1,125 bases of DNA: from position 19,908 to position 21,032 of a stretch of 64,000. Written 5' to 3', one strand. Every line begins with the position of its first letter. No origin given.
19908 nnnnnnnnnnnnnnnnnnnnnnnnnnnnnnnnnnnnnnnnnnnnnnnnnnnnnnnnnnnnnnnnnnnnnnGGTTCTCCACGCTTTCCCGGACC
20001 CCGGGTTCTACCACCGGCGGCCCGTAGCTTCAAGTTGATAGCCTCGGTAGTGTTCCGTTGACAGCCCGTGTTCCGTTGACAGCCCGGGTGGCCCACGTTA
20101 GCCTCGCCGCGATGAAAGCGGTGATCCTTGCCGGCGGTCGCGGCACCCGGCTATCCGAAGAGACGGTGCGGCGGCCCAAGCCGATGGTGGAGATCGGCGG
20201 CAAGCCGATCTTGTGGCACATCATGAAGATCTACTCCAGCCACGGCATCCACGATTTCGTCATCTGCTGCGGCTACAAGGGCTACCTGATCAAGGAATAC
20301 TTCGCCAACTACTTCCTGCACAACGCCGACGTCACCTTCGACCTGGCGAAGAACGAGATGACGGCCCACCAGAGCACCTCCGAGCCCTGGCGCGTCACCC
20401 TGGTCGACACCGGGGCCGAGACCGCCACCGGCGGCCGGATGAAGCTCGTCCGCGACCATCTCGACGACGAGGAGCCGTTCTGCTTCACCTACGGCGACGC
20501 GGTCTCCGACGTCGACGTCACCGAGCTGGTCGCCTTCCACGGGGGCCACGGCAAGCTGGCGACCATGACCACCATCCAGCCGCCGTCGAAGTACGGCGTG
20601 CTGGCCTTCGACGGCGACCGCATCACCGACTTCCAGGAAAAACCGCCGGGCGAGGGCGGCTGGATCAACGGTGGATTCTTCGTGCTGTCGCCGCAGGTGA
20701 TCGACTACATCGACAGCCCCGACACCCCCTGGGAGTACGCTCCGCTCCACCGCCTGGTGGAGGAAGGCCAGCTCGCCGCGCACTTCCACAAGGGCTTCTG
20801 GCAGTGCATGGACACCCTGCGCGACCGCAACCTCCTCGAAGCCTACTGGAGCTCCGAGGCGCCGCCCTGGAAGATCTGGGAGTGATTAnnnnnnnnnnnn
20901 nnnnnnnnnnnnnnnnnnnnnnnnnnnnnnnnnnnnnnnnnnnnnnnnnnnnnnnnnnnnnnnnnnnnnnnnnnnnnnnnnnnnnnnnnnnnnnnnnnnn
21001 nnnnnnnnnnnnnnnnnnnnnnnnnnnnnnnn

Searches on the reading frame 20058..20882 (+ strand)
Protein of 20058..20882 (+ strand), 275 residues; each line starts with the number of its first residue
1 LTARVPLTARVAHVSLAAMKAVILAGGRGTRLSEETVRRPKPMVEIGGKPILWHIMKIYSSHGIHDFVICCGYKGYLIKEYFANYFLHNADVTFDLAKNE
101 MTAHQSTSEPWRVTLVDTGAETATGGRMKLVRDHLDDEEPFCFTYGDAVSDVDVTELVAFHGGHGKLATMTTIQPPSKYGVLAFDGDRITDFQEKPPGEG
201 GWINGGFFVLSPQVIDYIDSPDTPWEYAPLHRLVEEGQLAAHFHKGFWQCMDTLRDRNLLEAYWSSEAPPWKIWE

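Call 16: search_protein_families(library=pfam, proteins=[window:20058-20882:+], max_evalue=0.001)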
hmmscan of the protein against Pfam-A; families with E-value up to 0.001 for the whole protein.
window:20058-20882:+ (275 aa): 2 families
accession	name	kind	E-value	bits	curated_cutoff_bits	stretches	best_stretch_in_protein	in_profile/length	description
PF00483.29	NTP_transferase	-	4e-25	89.2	21.2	1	20-248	1-226/245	Nucleotidyl transferase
PF12804.13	NTP_transf_3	-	2.3e-09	38.1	27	1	21-75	1-50/160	MobA-like NTP transferase domain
